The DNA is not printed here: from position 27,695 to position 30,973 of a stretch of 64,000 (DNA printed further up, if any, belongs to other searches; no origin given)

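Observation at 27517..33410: Self-contained four-gene operon downstream of guaBA: giant HAD/PRT/PRAI-like fusion + Cof phosphatase + unknown + Fe-S flavoprotein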

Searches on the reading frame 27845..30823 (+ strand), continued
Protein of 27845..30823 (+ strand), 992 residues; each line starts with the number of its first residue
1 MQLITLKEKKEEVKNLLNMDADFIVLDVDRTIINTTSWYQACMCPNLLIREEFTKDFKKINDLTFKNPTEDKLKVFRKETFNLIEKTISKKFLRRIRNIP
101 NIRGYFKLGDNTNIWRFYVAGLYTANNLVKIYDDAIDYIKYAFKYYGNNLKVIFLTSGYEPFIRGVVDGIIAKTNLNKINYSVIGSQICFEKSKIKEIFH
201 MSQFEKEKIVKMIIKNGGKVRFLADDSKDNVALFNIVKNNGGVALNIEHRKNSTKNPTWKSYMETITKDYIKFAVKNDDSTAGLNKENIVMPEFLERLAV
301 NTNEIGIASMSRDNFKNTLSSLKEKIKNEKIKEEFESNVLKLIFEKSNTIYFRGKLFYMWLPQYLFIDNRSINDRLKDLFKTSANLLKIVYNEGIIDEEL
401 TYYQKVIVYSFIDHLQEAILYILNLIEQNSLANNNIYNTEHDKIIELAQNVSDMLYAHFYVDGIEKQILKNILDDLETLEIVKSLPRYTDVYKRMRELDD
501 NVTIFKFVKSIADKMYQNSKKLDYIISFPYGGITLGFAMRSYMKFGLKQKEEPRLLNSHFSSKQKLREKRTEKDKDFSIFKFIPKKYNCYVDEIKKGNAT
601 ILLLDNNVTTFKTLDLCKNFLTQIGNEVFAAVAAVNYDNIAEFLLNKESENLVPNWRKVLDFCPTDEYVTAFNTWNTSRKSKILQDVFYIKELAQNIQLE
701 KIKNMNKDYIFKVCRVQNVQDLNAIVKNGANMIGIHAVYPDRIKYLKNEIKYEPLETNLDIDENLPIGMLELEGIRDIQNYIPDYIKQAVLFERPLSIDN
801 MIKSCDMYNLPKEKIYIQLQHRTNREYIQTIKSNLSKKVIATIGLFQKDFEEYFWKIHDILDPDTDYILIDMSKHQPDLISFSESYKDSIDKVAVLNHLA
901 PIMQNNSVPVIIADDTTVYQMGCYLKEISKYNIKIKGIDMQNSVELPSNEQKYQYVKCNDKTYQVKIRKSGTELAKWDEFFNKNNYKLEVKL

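Call 86: search_protein_families(library=pfam, proteins=[P0223, P0226, P0228, P0231, P0243, P0227, P0207, P0219, P0222, P0213], max_evalue=0.01)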
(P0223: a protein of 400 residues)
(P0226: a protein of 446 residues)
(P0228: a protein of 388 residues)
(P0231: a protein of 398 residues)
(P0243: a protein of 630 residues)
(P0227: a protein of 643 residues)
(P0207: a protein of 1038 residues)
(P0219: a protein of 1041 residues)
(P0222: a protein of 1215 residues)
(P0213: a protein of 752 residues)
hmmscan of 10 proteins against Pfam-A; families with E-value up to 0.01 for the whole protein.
P0223 (400 aa): 2 families
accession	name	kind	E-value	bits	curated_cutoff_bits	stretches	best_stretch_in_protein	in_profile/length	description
PF15609.12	PRTase_2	-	0.00068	19.7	28.8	1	304-344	115-156/188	Phosphoribosyl transferase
PF00156.33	Pribosyltran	-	0.0017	18.1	26.3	1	300-333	80-113/158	Phosphoribosyl transferase domain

P0226 (446 aa): 1 family
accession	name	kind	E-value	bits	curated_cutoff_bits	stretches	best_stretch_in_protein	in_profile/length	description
PF00156.33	Pribosyltran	-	2.5e-05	24.1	26.3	1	256-382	15-122/158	Phosphoribosyl transferase domain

P0228 (388 aa): 0 families

P0231 (398 aa): 1 family
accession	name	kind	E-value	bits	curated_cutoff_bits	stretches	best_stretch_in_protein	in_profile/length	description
PF00156.33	Pribosyltran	-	0.00058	19.6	26.3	1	245-359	22-120/158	Phosphoribosyl transferase domain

P0243 (630 aa): 2 families
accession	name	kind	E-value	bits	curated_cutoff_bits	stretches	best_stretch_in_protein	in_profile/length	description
PF13419.12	HAD_2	-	9.3e-09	36.1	23.8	1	433-626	3-176/178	Haloacid dehalogenase-like hydrolase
PF00702.32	Hydrolase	-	0.0024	18.7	26.4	1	434-621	7-190/191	haloacid dehalogenase-like hydrolase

P0227 (643 aa): 1 family
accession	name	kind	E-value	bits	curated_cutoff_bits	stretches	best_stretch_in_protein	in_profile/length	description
PF13419.12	HAD_2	-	6.5e-06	26.8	23.8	1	448-599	3-146/178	Haloacid dehalogenase-like hydrolase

P0207 (1038 aa): 2 families
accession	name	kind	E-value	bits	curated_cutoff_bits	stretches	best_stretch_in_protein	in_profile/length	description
PF00697.28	PRAI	-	1.2e-09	38.6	22.7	1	644-724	107-179/193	N-(5'phosphoribosyl)anthranilate (PRA) isomerase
PF00156.33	Pribosyltran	-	7.4e-05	22.6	26.3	1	295-395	36-124/158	Phosphoribosyl transferase domain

P0219 (1041 aa): 1 family
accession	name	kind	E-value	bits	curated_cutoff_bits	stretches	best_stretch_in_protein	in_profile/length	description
PF00697.28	PRAI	-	2e-07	31.4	22.7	1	629-707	107-177/193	N-(5'phosphoribosyl)anthranilate (PRA) isomerase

P0222 (1215 aa): 3 families
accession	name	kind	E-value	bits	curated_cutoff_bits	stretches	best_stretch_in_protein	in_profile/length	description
PF00697.28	PRAI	-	6.7e-12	45.9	22.7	1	610-706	88-177/193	N-(5'phosphoribosyl)anthranilate (PRA) isomerase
PF00156.33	Pribosyltran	-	6.2e-08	32.5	26.3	1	272-390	16-123/158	Phosphoribosyl transferase domain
PF00625.27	Guanylate_kin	-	0.00012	22.3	25.2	1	1068-1186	19-133/182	Guanylate kinase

P0213 (752 aa): 2 families
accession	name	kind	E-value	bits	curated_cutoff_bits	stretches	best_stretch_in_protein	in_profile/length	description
PF00697.28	PRAI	-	1.3e-12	48.2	22.7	1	635-714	107-178/193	N-(5'phosphoribosyl)anthranilate (PRA) isomerase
PF00156.33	Pribosyltran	-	0.00013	21.8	26.3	1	272-387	15-123/158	Phosphoribosyl transferase domain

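Call 87: find_encoding_contigs(protein=P0222, flank=8000, max_places=2)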
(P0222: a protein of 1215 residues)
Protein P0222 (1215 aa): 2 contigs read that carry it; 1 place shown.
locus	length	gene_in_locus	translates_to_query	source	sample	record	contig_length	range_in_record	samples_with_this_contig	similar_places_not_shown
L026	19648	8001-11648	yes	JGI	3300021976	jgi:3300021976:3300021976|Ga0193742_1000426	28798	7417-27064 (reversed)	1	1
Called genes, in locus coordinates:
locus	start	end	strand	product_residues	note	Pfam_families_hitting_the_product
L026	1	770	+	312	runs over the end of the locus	PF00005:ABC_tran, PF13175:AAA_15 (faint), PF13304:AAA_21, PF13732:DrrA1-3_C (weak)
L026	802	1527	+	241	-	PF01061:ABC2_membrane, PF12698:ABC2_membrane_3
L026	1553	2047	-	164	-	PF00293:NUDIX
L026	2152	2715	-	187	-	PF00300:His_Phos_1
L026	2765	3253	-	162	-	-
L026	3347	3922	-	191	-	PF13302:Acetyltransf_3, PF13523:Acetyltransf_8 (weak), PF00583:Acetyltransf_1, PF13673:Acetyltransf_10 (weak), PF13508:Acetyltransf_7 (weak)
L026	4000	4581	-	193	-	-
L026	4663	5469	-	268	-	PF12146:Hydrolase_4, PF00561:Abhydrolase_1, PF12697:Abhydrolase_6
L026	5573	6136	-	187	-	PF13671:AAA_33 (weak)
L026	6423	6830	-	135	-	PF20218:DUF6578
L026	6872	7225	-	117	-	-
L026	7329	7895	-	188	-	PF05014:Nuc_deoxyrib_tr (weak)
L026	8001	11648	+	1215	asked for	PF00156:Pribosyltran, PF00697:PRAI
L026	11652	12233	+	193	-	PF01725:Ham1p_like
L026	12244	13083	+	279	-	PF00535:Glycos_transf_2, PF10111:Glyco_tranf_2_2, PF13641:Glyco_tranf_2_3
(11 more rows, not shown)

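Call 88: find_encoding_contigs(protein=P0213, flank=8000, max_places=2)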
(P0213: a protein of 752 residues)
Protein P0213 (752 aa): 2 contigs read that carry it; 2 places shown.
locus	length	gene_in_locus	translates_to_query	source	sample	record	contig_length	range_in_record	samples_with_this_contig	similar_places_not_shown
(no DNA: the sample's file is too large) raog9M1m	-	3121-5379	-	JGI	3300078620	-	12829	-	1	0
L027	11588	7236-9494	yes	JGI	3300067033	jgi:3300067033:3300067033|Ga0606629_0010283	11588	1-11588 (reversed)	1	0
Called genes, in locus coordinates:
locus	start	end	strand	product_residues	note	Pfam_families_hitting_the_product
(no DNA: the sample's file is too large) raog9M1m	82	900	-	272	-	-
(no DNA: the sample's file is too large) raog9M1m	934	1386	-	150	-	-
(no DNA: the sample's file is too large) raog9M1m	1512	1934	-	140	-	-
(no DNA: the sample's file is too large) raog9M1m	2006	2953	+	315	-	PF27209:Rv3785_N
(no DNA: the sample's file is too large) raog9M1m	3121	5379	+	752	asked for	PF00697:PRAI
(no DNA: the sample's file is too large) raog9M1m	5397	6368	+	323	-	PF01636:APH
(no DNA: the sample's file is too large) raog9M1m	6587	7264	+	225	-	PF05552:MS_channel_1st_1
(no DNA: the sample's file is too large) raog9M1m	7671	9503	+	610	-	PF13522:GATase_6, PF13537:GATase_7, PF00733:Asn_synthase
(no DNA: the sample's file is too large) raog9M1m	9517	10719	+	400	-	PF05139:Erythro_esteras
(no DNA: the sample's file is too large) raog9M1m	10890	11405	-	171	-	-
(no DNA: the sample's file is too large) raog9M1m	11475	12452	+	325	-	PF01467:CTP_transf_like, PF04019:DUF359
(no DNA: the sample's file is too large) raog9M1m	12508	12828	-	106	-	?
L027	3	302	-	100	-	?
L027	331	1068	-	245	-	PF00392:GntR, PF07702:UTRA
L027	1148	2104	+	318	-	PF13399:LytR_C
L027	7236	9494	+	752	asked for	PF00697:PRAI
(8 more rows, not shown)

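Call 89: find_encoding_contigs(protein=P0002, flank=10000, max_places=2)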
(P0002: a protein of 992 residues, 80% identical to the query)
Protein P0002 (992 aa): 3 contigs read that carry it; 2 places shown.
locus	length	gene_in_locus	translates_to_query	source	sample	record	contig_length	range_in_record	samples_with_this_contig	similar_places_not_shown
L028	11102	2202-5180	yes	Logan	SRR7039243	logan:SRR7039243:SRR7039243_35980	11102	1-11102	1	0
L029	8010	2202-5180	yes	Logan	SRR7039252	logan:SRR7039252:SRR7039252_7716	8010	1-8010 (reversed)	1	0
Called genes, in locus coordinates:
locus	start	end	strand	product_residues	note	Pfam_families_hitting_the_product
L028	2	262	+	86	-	?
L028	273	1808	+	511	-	PF00117:GATase, PF07722:Peptidase_C26, PF02540:NAD_synthase, PF03054:tRNA_Me_trans (faint), PF06508:QueC (faint), PF00958:GMP_synt_C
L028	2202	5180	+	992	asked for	-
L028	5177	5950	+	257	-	PF00702:Hydrolase, PF08282:Hydrolase_3, PF05116:S6PP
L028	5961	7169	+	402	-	-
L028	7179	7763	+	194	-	PF02525:Flavodoxin_2, PF03358:FMN_red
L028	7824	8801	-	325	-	PF08239:SH3_3 (faint), PF00188:CAP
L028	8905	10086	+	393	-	PF01946:Thi4 (weak), PF01494:FAD_binding_3 (faint), PF07992:Pyr_redox_2 (faint), PF01134:GIDA (faint), PF01266:DAO, PF13450:NAD_binding_8 (weak)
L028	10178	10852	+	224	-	PF10105:DUF2344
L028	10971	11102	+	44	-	?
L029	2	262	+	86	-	?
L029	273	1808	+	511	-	PF00117:GATase, PF07722:Peptidase_C26, PF02540:NAD_synthase, PF03054:tRNA_Me_trans (faint), PF06508:QueC (faint), PF00958:GMP_synt_C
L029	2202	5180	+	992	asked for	-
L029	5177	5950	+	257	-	PF00702:Hydrolase, PF08282:Hydrolase_3, PF05116:S6PP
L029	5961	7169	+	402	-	-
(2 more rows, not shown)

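Call 102: find_encoding_contigs(protein=P0182, flank=8000, max_places=2)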
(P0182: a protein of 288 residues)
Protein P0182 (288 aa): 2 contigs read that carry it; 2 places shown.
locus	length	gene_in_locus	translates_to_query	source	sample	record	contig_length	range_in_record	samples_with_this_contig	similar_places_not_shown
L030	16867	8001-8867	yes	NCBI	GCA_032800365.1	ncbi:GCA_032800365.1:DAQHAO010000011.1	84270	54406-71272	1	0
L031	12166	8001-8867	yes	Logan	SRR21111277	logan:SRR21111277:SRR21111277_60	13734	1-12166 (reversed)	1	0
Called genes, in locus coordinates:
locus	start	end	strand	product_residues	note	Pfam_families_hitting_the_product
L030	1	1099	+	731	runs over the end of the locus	-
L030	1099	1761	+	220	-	PF02463:SMC_N (weak), PF00005:ABC_tran, PF13304:AAA_21 (faint)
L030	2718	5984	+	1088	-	PF00501:AMP-binding, PF00550:PP-binding, PF00668:Condensation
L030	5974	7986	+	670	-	-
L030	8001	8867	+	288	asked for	-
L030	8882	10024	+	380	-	-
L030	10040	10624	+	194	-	PF12917:YfbR-like, PF13023:HD_3, PF01966:HD (faint)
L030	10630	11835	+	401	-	PF05977:MFS_3, PF06963:FPN1, PF07690:MFS_1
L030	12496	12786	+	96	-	PF05598:DUF772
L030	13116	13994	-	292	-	PF02649:GCHY-1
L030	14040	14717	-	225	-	PF02585:PIG-L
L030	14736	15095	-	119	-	PF08830:DUF1806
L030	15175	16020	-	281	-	PF01418:HTH_6, PF01380:SIS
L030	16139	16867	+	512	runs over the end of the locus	PF02378:PTS_EIIC, PF00367:PTS_EIIB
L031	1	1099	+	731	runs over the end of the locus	-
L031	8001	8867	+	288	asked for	-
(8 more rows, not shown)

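Call 103: find_encoding_contigs(protein=P0183, flank=8000, max_places=2)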
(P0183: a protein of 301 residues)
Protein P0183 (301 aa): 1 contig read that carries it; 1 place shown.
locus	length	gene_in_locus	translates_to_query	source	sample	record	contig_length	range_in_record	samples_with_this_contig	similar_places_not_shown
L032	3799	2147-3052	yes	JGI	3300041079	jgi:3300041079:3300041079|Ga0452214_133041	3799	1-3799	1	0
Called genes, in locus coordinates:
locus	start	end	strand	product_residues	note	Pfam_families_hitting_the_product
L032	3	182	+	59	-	?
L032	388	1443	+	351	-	-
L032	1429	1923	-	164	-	-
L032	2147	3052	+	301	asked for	-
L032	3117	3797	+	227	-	?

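Call 104: search_dna_similar(query=window:27845-30823:+, collection=plasmids, mode=protein, max_rows=10)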
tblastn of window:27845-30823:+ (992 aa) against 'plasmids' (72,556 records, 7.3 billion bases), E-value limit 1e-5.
Records with a match: 1; places in all: 1; records where one place covers at least 80% of the query: 1.
Best place of each record, by identity: <60% 1.
By first word of the organism name: Streptomyces 1.
By predicted mobility (MOB-suite, as given by PLSDB): mobilizable 1.
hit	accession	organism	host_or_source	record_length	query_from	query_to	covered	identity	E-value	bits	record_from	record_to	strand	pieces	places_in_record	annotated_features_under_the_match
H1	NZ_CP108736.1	Streptomyces sp. NBC_00984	-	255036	23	977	96%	27.8%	4e-115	398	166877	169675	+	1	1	HAD family hydrolase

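Call 106: get_annotated_region(hit=H1, flank=15000)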
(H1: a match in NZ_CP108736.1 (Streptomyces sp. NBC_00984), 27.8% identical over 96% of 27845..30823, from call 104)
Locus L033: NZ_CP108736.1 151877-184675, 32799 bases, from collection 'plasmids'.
description: Streptomyces sp. NBC_00984 plasmid unnamed2, complete sequence
organism: Streptomyces sp. NBC_00984 (NCBI taxid 2903700)
taxonomy: Bacteria; Actinomycetota; Actinomycetes; Kitasatosporales; Streptomycetaceae; Streptomyces; Streptomyces sp. NBC 00984
host: -; source: -; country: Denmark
typing (MOB-suite, as given by PLSDB): mobilizable; relaxase MOBP
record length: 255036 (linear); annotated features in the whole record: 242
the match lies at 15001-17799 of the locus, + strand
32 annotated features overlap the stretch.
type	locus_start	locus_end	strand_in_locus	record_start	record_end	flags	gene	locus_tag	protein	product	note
CDS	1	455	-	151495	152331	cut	-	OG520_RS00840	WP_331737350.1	hypothetical protein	-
CDS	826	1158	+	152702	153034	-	-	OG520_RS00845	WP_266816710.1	GntR family transcriptional regulator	GO:0006355 - regulation of DNA-templated transcription [Evidence IEA]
CDS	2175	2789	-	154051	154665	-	-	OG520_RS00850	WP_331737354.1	hypothetical protein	-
CDS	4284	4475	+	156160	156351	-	-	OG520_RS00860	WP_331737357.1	helix-turn-helix transcriptional regulator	-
CDS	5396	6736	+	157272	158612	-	-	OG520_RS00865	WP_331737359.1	cell wall protein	-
CDS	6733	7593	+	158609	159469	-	-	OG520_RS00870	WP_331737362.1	DUF721 domain-containing protein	-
CDS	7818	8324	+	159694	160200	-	-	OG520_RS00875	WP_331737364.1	hypothetical protein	-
CDS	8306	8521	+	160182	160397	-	-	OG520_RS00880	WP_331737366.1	hypothetical protein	-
CDS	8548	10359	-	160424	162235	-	-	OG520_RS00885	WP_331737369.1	hypothetical protein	-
CDS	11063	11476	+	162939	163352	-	-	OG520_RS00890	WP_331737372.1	hypothetical protein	-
CDS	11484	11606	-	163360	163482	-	-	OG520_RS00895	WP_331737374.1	hypothetical protein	-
CDS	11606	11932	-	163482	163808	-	-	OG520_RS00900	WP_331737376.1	hypothetical protein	-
CDS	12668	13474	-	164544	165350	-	-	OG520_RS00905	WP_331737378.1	Cof-type HAD-IIB family hydrolase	-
CDS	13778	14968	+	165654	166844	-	-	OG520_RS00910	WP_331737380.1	hypothetical protein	-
CDS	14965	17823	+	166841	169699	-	-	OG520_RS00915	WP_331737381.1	HAD family hydrolase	-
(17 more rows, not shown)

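Call 110: find_related_loci(query=A1, collection=viral_contigs, flank=10000)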
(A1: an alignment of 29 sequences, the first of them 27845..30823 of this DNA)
Query A1 (992 aa) in viral_contigs; peptide patterns used: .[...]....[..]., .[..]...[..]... (x = any residue, [..] = any of these).
26 stretches matched a pattern, but none encodes a relative of the query by tblastn (E <= 1e-3).
